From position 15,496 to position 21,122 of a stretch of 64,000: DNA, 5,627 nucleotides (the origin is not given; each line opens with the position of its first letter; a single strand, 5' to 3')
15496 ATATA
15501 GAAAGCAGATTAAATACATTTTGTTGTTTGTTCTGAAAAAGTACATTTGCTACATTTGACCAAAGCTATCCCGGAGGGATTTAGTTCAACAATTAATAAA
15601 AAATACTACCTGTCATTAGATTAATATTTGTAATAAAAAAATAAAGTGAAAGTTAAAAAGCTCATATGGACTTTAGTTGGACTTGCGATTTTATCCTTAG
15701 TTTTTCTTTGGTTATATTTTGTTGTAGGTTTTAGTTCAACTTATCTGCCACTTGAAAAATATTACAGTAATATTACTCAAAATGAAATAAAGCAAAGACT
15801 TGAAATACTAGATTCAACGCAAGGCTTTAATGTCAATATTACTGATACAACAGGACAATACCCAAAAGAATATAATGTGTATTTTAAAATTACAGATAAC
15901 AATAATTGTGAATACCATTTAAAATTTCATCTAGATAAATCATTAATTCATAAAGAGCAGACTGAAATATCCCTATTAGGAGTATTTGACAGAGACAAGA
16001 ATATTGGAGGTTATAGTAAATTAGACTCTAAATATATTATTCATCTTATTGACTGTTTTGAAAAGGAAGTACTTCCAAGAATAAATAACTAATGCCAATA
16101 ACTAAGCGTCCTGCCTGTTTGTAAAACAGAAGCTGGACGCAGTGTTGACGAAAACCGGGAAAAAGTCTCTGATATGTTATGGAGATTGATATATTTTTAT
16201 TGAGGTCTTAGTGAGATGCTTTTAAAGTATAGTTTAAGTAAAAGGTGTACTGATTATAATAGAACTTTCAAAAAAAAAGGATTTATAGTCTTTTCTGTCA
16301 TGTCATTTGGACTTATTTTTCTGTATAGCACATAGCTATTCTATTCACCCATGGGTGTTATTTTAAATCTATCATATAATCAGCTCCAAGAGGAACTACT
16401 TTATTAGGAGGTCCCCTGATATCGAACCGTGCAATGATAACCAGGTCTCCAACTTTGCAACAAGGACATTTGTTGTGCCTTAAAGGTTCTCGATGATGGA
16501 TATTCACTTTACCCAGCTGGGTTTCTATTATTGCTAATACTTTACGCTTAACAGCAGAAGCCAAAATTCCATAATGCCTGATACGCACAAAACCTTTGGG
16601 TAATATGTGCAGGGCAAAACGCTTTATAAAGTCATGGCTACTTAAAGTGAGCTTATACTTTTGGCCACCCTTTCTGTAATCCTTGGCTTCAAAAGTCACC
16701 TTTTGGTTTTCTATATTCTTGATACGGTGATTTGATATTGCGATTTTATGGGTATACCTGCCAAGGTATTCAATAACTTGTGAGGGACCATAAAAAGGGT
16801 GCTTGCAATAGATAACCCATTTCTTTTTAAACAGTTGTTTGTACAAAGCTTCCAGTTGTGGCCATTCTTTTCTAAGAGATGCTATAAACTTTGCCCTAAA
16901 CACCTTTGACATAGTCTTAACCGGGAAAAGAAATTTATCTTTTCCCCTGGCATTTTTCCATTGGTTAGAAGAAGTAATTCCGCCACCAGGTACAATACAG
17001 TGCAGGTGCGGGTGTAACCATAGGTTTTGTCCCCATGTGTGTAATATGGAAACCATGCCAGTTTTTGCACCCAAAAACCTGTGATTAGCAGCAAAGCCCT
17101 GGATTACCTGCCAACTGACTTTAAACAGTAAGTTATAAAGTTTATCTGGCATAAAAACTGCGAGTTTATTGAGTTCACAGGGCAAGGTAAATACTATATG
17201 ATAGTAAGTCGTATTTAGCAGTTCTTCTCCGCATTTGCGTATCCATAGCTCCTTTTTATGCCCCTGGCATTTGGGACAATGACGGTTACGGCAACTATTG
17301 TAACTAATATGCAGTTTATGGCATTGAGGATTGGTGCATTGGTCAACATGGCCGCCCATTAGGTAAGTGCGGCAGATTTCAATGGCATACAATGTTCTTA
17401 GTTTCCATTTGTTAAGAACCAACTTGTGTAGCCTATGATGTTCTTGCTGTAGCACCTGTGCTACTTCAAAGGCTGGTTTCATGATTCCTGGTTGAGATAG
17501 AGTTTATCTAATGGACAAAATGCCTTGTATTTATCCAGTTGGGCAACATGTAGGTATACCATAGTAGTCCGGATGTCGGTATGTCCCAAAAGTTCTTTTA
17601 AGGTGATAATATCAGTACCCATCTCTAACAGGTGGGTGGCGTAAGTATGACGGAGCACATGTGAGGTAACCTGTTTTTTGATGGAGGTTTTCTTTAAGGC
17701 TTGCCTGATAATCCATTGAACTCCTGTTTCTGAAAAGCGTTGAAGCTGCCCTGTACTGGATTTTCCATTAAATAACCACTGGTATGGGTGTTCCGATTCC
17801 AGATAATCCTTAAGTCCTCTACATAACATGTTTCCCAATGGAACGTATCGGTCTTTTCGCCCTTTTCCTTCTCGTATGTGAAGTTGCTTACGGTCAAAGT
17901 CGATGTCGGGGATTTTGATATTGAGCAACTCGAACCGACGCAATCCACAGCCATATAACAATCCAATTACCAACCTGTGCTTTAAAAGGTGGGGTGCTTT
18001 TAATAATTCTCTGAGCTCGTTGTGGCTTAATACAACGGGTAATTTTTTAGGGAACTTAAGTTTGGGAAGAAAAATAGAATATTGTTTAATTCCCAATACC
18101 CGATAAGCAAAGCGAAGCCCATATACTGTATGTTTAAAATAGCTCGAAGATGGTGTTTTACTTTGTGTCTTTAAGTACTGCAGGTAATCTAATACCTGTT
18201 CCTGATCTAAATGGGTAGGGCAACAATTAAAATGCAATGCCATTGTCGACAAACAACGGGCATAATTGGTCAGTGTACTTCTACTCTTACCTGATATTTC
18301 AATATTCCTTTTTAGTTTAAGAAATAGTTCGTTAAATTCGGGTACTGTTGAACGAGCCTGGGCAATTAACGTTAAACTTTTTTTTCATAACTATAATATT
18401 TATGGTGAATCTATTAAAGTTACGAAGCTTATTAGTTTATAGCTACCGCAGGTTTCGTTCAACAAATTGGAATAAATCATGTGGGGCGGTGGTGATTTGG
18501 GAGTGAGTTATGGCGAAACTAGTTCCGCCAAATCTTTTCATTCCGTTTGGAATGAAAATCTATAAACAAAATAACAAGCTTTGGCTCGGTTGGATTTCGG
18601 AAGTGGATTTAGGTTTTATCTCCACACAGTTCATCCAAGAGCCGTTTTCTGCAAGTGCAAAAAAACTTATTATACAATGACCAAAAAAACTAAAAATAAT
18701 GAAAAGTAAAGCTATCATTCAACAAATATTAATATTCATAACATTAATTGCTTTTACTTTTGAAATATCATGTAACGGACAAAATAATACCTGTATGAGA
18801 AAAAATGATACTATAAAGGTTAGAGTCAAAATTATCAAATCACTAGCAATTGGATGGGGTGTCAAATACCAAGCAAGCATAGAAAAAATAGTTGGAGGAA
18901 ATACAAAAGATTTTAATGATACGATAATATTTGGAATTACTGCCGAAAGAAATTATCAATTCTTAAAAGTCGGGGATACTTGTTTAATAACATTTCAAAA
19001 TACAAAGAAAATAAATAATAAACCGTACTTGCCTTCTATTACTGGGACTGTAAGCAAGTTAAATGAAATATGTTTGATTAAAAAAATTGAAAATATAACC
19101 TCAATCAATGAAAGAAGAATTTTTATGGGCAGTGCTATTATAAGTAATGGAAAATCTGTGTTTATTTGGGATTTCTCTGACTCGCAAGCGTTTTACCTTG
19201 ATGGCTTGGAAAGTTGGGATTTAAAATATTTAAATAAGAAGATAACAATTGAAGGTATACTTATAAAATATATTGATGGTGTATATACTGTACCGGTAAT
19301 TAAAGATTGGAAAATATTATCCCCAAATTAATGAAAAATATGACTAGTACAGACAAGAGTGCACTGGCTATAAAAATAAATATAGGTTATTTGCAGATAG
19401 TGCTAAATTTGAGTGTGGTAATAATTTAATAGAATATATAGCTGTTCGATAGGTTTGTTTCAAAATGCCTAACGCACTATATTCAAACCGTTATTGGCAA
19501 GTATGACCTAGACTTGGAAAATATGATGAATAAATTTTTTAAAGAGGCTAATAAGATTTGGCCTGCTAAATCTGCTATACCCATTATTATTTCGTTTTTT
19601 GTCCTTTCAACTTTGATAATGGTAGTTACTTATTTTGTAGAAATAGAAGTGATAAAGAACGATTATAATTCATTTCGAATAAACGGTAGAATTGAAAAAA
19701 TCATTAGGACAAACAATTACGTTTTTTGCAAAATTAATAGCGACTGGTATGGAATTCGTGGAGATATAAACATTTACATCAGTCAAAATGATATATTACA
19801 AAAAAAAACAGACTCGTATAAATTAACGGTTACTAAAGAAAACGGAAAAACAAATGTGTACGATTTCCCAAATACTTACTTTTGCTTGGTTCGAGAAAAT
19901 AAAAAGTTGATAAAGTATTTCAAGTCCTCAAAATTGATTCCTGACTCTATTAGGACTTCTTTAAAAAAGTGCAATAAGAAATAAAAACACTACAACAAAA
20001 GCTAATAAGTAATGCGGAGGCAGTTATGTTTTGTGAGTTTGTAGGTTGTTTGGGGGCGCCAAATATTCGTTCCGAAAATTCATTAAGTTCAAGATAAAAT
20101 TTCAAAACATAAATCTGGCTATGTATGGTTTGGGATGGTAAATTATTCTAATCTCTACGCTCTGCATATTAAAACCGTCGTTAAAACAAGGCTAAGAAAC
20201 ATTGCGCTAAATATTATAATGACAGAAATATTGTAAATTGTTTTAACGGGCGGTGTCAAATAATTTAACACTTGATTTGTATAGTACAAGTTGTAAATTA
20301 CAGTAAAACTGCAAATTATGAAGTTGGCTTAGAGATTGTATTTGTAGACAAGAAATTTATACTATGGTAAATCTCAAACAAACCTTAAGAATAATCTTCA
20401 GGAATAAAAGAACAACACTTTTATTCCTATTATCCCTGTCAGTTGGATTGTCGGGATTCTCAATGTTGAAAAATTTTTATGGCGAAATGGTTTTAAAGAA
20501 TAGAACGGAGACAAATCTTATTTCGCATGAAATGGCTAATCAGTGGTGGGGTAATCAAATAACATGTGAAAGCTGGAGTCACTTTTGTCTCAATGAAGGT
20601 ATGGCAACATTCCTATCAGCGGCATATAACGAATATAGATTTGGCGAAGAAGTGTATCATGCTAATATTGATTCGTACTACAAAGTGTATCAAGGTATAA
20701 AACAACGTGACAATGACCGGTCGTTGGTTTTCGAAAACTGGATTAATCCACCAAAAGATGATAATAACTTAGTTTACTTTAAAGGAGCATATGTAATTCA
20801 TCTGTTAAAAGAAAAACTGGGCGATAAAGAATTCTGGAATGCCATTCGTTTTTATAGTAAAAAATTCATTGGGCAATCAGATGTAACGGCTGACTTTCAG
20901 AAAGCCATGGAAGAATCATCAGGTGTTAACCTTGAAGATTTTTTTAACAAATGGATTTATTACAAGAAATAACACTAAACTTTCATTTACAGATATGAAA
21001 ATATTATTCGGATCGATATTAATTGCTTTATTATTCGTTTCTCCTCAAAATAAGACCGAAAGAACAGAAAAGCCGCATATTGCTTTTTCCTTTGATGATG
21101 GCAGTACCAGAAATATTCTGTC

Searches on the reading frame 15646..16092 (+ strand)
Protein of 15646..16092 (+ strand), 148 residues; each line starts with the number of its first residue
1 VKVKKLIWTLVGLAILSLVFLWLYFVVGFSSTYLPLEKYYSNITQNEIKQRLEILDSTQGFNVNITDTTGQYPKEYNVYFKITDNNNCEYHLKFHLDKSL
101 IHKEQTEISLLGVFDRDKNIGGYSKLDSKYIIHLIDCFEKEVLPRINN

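Call 3: search_protein_families(library=pfam, proteins=[window:15646-16092:+], max_evalue=0.01)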
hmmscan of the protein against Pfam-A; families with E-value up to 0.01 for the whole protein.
window:15646-16092:+ (148 aa): 1 family
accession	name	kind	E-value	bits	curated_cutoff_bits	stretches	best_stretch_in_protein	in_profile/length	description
PF23033.1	DUF7034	-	0.0086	16.7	27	0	63-127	41-103/119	Domain of unknown function (DUF7034)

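Call 4: search_protein_families(library=padloc, proteins=[window:15646-16092:+], max_evalue=0.01)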
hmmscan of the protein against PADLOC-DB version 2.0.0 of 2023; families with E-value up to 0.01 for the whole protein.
window:15646-16092:+ (148 aa): 1 family
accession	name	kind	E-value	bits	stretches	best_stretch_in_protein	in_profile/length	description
PDLC03915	NsnC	-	0.00017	19.6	1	27-95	192-262/301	-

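Call 91: search_protein_families(library=pfam, proteins=[window:15646-16089:+], max_evalue=5)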
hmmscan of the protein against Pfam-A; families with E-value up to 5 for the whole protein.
window:15646-16089:+ (148 aa): 3 families
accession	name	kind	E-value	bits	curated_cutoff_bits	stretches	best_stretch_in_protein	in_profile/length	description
PF23033.1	DUF7034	-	0.0086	16.7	27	1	63-127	41-103/119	Domain of unknown function (DUF7034)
PF16344.10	FecR_C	-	0.047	14.2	24.4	1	37-68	34-66/70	FecR, C-terminal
PF06480.20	FtsH_ext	-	1.2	9.8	25.5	1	6-73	2-66/103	FtsH Extracellular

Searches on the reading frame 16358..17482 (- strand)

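Call 61: search_protein_families(library=pfam, proteins=[window:16358-17482:-], max_evalue=0.001)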
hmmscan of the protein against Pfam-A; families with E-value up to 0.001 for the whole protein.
window:16358-17482:- (374 aa): 2 families
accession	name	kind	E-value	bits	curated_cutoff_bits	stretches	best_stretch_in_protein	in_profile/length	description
PF04986.18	Y2_Tnp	-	2.5e-58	197.5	20.9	1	142-312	1-180/183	Putative transposase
PF14319.11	Zn_Tnp_IS91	-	1.7e-23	82.8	26.3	1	20-100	12-90/90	Transposase zinc-binding domain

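Call 128: search_protein_families(library=ncbifam, proteins=[window:16358-17482:-], max_evalue=0.001)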
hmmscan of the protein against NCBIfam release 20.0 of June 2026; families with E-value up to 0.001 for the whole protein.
window:16358-17482:- (374 aa): 2 families
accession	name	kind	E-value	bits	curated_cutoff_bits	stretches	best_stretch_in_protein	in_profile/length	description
NF033538.2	transpos_IS91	equivalog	5.6e-120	400.6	125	1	6-343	1-354/356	IS91 family transposase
NF052416.1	ISCR_clade_Ia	exception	7.7e-05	21.4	925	0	234-312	328-405/509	ISCR element clade Ia family transposase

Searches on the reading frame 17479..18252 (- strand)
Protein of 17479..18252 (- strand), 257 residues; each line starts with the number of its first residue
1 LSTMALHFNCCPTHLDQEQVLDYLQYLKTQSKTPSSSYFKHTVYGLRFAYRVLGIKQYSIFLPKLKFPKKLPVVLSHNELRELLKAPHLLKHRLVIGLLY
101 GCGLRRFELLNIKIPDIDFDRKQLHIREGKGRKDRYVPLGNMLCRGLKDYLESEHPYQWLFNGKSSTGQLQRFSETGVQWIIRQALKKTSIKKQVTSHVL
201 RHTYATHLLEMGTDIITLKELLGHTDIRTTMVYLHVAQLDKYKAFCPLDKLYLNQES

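Call 61: search_protein_families(library=pfam, proteins=[window:17479-18252:-], max_evalue=0.001)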
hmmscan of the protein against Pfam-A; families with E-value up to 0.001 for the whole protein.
window:17479-18252:- (257 aa): 1 family
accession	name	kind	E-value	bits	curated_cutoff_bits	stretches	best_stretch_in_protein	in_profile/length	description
PF00589.27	Phage_integrase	-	8.9e-40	136.7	27.1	1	74-237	2-169/172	Phage integrase family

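Call 128: search_protein_families(library=ncbifam, proteins=[window:17479-18252:-], max_evalue=0.001)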
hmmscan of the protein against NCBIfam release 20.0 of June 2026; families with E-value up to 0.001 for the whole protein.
window:17479-18252:- (257 aa): 13 families
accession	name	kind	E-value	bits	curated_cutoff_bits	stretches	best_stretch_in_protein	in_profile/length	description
NF040815.2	recomb_XerA_Arch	equivalog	6.5e-54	183.2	220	1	12-238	35-256/263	site-specific tyrosine recombinase/integron integrase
TIGR02249.1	integrase_gron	subfamily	8.5e-52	176.4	265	2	156-251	213-315/315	integron integrase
TIGR02224.1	recomb_XerC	equivalog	7.5e-43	147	335.15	1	64-239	96-280/295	tyrosine recombinase XerC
TIGR02225.1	recomb_XerD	equivalog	1.1e-40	139.8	329.6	1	13-238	39-276/290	site-specific tyrosine recombinase XerD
NF001399.0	PRK00283.1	subfamily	2.4e-38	132.1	279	1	14-238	50-285/300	tyrosine recombinase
NF002331.0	PRK01287.1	subfamily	3.8e-34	118.2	371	1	59-237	127-313/365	site-specific tyrosine recombinase XerC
NF011946.0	PRK15417.1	equivalog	1.4e-31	109.9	435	2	176-251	255-330/337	integron integrase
NF003462.0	PRK05084.1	equivalog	1.6e-20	73.1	267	1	95-245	200-353/360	tyrosine recombinase XerS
NF007370.0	PRK09870.1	subfamily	3.9e-12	46.2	221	1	74-234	12-177/200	tyrosine-type DNA invertase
NF007371.0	PRK09871.1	subfamily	2.4e-08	33.8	222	1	95-234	31-172/198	tyrosine-type DNA invertase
NF002685.0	PRK02436.1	equivalog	6.8e-07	29.4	178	1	48-229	70-239/245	site-specific tyrosine recombinase XerD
NF040693.1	recomb_GmtY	equivalog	2.1e-05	23.9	340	0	152-235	347-431/441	gamma-mobile-trio recombinase GmtY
NF041502.1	integrase_1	equivalog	0.00098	18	350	0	194-235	318-359/484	site-specific integrase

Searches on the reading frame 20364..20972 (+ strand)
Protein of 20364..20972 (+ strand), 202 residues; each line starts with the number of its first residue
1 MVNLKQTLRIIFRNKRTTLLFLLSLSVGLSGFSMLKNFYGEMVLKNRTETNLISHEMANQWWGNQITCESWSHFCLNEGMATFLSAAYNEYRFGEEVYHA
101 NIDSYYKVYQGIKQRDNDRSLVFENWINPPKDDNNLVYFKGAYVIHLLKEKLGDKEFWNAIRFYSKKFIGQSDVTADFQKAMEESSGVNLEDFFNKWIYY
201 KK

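Call 61: search_protein_families(library=pfam, proteins=[window:20364-20972:+], max_evalue=0.001)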
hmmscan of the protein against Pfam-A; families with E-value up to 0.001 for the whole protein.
window:20364-20972:+ (202 aa): 1 family
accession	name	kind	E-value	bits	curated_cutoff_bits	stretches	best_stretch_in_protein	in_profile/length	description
PF01433.26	Peptidase_M1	-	1.4e-25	90.6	27.7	1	45-197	63-218/218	Peptidase family M1 domain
